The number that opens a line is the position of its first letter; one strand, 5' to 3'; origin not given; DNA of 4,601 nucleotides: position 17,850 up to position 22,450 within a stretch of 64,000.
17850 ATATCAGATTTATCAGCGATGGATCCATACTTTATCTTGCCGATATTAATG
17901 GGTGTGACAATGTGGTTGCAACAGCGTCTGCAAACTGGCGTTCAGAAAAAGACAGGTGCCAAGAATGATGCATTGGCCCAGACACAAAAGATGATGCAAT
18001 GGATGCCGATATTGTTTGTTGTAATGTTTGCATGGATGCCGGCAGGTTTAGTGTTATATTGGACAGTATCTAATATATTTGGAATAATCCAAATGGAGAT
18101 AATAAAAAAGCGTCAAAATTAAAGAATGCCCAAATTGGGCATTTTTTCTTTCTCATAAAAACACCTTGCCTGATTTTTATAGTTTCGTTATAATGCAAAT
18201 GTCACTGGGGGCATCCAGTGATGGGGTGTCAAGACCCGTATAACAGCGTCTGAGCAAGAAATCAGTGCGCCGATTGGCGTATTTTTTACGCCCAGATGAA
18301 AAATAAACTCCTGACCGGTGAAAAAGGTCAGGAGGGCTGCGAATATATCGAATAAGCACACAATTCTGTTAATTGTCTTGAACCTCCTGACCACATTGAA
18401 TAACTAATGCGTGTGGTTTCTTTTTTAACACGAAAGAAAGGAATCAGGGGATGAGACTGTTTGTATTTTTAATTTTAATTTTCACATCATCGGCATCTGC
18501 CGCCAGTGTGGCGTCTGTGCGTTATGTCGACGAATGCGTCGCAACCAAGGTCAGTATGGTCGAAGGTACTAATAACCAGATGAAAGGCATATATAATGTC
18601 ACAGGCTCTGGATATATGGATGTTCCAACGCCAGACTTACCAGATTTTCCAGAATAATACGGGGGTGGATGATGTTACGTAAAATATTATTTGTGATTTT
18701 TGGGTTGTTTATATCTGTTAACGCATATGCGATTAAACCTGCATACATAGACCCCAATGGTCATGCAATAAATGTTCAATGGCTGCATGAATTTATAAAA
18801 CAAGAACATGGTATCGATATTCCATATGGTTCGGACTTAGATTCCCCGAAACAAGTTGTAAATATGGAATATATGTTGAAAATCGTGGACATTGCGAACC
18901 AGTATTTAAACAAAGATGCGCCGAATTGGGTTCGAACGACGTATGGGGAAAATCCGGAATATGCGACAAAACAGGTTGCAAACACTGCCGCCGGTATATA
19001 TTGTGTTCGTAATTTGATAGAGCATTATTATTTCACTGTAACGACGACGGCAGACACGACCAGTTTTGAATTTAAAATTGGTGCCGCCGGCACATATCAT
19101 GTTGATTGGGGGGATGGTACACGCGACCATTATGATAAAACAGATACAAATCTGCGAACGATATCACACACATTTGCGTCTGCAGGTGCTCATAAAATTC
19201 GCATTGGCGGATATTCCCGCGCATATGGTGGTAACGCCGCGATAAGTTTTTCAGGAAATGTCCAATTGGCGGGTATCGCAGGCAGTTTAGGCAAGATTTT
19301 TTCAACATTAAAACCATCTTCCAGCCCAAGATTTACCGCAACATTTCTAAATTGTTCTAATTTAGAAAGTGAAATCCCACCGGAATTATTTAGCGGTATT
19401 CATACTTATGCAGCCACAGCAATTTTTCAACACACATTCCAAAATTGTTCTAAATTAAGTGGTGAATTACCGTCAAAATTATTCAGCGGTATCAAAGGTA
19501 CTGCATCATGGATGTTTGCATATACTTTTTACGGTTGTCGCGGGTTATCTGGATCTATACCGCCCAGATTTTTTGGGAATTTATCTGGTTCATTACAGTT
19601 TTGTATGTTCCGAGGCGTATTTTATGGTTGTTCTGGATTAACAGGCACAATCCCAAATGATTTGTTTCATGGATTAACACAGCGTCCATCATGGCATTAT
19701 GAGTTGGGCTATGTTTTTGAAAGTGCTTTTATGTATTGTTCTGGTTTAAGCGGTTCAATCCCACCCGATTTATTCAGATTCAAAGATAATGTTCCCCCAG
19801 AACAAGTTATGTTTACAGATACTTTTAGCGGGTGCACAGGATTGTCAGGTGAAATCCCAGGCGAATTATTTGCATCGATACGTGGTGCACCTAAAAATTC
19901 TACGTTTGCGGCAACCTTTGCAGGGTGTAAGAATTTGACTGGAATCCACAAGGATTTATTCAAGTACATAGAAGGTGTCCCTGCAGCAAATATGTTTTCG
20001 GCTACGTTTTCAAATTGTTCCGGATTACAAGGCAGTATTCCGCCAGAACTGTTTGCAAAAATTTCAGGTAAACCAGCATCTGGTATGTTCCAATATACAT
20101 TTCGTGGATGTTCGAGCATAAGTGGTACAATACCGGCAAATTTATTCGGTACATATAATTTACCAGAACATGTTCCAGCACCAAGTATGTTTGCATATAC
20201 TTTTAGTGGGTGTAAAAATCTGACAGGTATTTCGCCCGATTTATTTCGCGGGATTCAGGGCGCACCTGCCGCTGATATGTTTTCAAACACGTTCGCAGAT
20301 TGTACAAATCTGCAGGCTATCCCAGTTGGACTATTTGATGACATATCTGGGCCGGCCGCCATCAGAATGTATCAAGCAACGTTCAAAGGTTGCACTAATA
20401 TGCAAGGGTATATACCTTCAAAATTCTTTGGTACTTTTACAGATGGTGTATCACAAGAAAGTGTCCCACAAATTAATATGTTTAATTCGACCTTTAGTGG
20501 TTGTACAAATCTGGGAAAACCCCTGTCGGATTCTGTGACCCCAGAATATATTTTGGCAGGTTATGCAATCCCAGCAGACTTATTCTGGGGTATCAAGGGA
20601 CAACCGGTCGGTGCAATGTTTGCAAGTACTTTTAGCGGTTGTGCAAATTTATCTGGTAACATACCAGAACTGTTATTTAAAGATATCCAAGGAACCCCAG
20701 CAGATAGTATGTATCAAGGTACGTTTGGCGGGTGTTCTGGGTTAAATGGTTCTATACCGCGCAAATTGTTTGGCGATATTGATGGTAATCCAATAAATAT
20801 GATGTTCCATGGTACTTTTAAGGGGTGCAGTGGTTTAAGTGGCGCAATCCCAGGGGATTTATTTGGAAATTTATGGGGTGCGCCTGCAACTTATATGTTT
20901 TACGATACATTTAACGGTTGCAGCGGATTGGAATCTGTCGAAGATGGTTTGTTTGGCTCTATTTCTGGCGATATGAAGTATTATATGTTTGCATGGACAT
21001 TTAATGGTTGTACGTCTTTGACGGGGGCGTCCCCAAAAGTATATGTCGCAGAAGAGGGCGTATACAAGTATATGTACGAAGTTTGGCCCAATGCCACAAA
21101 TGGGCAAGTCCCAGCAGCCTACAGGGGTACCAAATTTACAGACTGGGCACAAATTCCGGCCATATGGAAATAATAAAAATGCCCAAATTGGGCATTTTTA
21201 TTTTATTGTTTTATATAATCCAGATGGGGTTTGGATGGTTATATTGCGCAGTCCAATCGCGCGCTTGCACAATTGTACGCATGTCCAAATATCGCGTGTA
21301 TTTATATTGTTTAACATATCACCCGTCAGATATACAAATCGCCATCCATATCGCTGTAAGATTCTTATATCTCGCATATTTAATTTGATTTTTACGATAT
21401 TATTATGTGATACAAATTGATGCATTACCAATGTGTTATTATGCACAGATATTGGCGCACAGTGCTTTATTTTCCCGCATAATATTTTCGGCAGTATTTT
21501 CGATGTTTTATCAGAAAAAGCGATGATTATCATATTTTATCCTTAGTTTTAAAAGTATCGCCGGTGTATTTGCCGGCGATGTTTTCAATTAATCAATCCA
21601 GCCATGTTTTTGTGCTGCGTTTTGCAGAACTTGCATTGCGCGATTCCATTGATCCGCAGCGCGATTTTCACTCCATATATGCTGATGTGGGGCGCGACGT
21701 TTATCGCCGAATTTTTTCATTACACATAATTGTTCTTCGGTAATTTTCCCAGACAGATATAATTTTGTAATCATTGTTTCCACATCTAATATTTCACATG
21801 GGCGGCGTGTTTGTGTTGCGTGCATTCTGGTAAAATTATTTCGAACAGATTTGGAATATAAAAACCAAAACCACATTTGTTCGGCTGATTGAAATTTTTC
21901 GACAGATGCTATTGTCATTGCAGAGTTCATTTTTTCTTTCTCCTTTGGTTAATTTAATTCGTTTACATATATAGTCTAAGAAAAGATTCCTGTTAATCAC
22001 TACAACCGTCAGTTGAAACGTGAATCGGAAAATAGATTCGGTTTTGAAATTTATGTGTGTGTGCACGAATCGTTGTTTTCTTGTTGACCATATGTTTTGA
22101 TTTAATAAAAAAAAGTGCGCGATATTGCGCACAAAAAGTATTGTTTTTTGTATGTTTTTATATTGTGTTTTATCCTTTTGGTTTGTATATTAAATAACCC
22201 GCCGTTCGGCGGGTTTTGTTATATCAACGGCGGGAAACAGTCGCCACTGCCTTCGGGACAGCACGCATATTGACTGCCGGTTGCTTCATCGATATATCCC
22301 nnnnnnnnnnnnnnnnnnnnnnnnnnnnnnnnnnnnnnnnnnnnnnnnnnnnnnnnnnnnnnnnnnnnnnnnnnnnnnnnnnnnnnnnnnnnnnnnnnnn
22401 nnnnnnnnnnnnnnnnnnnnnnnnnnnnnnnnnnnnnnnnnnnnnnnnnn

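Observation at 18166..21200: Two-gene secreted cassette: small signal-peptide protein plus 834-aa BspA/LRR_5-like tandem-repeat protein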

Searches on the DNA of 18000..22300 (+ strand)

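Call 15: search_rna_families(source=window, start=18000, end=22300, threshold=evalue, max_evalue=1)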
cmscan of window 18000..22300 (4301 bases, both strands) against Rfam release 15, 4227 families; matches with E-value up to 1: 3.
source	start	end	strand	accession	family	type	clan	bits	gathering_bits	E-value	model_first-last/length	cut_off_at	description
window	18091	18180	+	RF01770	rimP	Cis-reg; leader;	-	27.4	47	0.19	1-102/102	no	Gammaprotebacteria rimP leader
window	20534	20595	+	RF03569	mir-7973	Gene; miRNA;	-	21.8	90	0.53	1-74/74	no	mir-7973 microRNA precursor family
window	18202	18287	+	RF01394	isrK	Gene; sRNA;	-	20.3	50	0.3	1-77/77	no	isrK Hfq binding RNA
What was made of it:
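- On Any Rfam 15 family: At E<=1 on 18000-22300 nothing relevant appears (call 15).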

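Call 48: build_rna_model(alignment_id=A3, structure=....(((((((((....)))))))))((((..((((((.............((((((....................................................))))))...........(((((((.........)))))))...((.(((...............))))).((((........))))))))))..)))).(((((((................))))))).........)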
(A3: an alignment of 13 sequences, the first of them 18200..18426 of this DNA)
Model R1 built from alignment A3 (13 sequences, 247 columns); structure: as given.
model positions 213; base pairs 48; branch points 5; effective number of sequences 2.51; information 0.59 bits per position. Calibrated on 0.2 Mb of random sequence (short: E-values are rough).
structure used (alignment columns):
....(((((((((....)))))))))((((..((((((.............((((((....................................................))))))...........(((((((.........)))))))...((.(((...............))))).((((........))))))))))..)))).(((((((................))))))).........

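Call 49: search_with_rna_model(model_id=R1, sources=[window, L001, L002, L003, L004, L005, L006, L007, L008, L009, L010, L011, L012, L013, L014, L015, L016, L017, L018, L019, L020, L021, L022, L023, L024, L025, L026, L027, L028, L029, L030, L031, L032, L033, L034, L035, L036, L037, L038, L039, L040, L041, L042, L043, L044, L045, L046, L047, L048, L049, L050, L051, L052, L053, L054, L055, L056, L057, L058, L059, L060, L061, L062, L063, L064, L065, L066, L067, L068, L069, L070, L071, L072, L073, L074, L075, L076, L077], max_evalue=0.01, make_alignment=true)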
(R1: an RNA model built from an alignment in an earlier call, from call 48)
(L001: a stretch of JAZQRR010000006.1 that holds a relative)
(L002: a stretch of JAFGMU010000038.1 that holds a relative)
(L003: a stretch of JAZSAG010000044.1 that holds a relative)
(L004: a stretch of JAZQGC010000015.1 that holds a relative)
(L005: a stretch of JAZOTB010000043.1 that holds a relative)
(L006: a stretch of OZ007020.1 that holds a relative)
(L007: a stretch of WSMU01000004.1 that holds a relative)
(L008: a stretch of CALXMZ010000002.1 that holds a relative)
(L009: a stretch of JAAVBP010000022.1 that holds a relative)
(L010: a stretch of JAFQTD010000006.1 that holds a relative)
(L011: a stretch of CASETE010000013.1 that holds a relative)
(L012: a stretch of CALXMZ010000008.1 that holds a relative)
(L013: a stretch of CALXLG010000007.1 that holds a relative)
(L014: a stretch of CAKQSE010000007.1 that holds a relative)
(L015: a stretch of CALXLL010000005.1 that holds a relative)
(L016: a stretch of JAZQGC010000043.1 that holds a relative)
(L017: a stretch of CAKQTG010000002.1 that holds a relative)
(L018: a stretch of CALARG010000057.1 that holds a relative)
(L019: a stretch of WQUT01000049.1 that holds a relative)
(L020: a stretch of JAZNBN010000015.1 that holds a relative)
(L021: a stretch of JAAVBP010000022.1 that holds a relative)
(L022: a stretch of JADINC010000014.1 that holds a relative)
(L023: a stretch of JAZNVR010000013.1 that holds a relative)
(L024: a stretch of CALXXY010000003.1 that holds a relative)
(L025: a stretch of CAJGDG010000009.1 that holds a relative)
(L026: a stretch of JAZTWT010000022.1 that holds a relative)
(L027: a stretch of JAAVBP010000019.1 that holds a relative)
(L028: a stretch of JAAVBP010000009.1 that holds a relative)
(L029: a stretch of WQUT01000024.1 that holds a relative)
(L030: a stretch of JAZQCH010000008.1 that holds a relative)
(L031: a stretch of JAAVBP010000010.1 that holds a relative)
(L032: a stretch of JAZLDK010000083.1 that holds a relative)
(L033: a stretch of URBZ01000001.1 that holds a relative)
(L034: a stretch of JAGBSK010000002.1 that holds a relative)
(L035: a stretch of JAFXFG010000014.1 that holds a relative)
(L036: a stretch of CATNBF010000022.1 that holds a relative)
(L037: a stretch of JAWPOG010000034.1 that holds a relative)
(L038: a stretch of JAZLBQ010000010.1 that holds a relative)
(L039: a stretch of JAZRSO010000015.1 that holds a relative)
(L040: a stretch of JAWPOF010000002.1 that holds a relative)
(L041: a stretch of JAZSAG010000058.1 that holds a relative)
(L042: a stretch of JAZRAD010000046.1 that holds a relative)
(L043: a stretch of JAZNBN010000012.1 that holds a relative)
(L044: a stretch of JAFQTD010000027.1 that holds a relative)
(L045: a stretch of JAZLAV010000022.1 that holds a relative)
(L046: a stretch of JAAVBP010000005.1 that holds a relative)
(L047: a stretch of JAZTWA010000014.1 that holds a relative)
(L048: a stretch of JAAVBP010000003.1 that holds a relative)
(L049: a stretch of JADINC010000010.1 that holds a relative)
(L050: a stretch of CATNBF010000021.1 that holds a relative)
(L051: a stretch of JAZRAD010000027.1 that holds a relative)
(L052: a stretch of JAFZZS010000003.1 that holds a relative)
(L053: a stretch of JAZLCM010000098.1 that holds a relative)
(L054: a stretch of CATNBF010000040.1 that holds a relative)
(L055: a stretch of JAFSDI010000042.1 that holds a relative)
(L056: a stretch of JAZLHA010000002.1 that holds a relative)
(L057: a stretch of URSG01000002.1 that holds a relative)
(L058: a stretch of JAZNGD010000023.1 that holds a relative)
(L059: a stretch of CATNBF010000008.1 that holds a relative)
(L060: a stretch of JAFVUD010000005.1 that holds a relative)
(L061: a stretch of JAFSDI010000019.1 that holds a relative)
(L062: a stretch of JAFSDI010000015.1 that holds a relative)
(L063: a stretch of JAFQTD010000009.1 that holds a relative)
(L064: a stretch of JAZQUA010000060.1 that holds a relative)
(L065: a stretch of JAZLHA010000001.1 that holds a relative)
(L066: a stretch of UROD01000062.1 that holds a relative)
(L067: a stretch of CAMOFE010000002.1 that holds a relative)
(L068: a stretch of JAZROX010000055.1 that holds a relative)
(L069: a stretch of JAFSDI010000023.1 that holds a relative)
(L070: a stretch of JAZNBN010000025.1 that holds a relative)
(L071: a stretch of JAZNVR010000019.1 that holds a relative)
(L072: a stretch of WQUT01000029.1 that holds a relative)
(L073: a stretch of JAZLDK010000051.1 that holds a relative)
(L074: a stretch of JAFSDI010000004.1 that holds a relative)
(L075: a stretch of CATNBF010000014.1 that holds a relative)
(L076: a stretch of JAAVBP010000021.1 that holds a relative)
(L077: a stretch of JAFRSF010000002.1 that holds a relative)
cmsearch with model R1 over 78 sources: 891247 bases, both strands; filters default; matches with E-value up to 0.01: 28.
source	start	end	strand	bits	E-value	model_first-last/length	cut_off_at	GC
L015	1364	1584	+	204.8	3e-53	1-213/213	no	0.43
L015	5684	5900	+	200.3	4.9e-52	1-213/213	no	0.45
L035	5431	5649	+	197.5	3e-51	1-213/213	no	0.46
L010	3379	3590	+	193.8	2.9e-50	1-213/213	no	0.43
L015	12571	12793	+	189.2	5.4e-49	1-213/213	no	0.44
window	18200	18425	+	187.7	1.4e-48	1-213/213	no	0.45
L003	5525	5739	+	182.1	4.5e-47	1-213/213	no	0.45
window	40702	40925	+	176.9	1.2e-45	1-213/213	no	0.43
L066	142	350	-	172.7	1.7e-44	1-213/213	no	0.43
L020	5649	5856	+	165.9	1.2e-42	1-213/213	no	0.45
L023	5607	5783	+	138.5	3.5e-35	1-213/213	no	0.41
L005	5599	5772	+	129.9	8e-33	1-213/213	no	0.4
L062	5473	5647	+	111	1.1e-27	1-213/213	no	0.45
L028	5514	5694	-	76.2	3.5e-18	1-213/213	no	0.45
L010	8642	8790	+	67.2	9.5e-16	1-190/213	3'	0.42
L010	1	149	-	65.2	3.4e-15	1-190/213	3'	0.43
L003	1063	1299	+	49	9e-11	1-213/213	no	0.43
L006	12073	12299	+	46.6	3.9e-10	1-213/213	no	0.45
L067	5605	5822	+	41.1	1.3e-08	1-213/213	no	0.44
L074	5096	5346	-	40.7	1.6e-08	1-213/213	no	0.48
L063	2830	3084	+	39.2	4.1e-08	1-213/213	no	0.43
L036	5725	5970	+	38.4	7e-08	1-213/213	no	0.46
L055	5458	5714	+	34.7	7e-07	1-213/213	no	0.44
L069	2438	2695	+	32.8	2.4e-06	1-213/213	no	0.43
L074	5459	5698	+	28.1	4.5e-05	1-213/213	no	0.5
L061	94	222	+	21.4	0.0029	1-213/213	no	0.45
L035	5347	5558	-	20.4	0.0054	1-213/213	no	0.44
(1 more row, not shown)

Alignment A4: 28 matches aligned to the model, 476 columns, each read 5' to 3' on its own strand. Consensus structure (alignment columns), stored with it:
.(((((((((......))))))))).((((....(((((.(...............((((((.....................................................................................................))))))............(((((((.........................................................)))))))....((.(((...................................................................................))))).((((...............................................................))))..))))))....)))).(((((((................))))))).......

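Call 51: search_with_rna_model(model_id=R1, source=window, max_evalue=1, show_alignments=4)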
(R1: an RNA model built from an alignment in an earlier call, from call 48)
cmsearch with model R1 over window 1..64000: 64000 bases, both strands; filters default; matches with E-value up to 1: 4.
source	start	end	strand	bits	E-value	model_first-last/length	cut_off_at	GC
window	18200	18425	+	187.7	9.8e-50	1-213/213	no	0.45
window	40702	40925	+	176.9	8.4e-47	1-213/213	no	0.43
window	11223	11459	-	25.7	1.5e-05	1-213/213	no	0.46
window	47345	47374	-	9.7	0.32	1-213/213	no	0.37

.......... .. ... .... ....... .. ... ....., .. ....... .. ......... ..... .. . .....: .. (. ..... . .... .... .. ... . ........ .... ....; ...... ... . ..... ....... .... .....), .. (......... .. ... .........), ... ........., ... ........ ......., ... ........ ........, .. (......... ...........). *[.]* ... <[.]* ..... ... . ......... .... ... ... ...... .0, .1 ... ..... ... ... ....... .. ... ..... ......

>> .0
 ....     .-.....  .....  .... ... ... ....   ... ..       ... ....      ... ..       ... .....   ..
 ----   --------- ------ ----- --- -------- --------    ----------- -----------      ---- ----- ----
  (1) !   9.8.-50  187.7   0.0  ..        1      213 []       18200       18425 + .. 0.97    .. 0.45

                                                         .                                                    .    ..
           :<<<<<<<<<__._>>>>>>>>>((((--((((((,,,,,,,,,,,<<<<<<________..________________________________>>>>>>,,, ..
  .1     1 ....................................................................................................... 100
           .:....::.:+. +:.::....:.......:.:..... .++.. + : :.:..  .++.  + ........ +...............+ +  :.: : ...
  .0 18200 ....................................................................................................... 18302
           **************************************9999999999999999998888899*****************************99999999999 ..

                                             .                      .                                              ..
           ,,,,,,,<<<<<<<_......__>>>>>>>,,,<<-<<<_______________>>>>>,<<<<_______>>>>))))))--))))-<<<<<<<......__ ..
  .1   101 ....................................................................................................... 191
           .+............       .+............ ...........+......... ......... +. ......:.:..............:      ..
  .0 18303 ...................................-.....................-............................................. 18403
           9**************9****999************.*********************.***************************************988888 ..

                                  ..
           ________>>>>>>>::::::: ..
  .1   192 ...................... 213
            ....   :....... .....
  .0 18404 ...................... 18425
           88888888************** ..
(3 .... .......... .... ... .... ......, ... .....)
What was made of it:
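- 18200..18425 (+): Structured leader RNA. Helices: P1 18201-18209/18214-18222. P2 (long range) 18223-18226/18384-18387 and 18229-18234/18376-18381. P3 18247-18252/18293-18298, enclosing the optional hairpin P3a plus a U-run. P4 18310-18316/18326-18332. P5 18336-18340/18356-18359, with the conserved loop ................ P6 18361-18364/18372-18375. P7 terminator 18389-18395/18412-18418, followed by a U-run. Covariance model at 187.7 bits (calls 49, 51).
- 18326..18392 (+): The two strands of the alternative (antiterminator) helix. GGUCAGGAGG (18326-18335, the 3' strand of P4) can pair with CCUCCUGACC (18383-18392, the 3' end of P2 plus the first bases of the terminator stem). Call 51: compensatory changes in the third window copy.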
